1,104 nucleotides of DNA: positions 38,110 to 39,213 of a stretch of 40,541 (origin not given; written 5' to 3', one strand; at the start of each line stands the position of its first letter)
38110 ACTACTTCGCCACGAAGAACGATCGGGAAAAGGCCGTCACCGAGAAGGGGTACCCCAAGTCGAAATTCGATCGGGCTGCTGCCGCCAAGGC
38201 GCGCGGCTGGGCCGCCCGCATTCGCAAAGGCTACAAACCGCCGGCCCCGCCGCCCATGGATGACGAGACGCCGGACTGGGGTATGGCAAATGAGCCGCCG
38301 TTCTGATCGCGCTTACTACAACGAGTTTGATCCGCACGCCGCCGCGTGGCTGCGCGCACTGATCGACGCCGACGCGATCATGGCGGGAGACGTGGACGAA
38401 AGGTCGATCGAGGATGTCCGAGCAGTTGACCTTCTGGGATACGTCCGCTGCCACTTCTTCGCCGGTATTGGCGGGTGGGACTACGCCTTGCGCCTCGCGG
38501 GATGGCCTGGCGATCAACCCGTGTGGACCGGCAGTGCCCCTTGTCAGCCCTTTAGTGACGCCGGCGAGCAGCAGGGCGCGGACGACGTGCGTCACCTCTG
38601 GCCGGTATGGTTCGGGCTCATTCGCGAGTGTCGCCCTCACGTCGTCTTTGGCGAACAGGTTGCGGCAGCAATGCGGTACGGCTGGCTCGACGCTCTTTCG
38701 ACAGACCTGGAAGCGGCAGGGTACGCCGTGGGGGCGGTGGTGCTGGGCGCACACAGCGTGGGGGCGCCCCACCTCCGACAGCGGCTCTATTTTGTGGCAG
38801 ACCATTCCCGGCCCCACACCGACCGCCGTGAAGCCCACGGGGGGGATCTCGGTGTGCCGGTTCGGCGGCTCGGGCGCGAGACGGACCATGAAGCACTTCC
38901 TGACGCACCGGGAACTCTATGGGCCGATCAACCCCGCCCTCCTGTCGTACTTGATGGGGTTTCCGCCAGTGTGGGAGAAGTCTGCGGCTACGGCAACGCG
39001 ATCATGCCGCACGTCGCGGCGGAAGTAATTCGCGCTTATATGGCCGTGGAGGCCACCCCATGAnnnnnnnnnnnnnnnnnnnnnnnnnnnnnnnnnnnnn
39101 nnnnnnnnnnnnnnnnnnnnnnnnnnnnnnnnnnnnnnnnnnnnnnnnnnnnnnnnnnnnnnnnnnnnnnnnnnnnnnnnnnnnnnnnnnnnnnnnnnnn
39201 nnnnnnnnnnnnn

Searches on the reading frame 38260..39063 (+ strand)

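Call 12: search_protein_families(library=pfam, proteins=[window:38260-39063:+], max_evalue=0.01)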
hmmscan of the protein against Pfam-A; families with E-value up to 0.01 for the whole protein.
window:38260-39063:+ (267 aa): 1 family
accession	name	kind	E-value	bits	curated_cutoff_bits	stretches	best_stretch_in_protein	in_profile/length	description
PF00145.23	DNA_methylase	-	8e-17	62.1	22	1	89-182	65-162/324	C-5 cytosine-specific DNA methylase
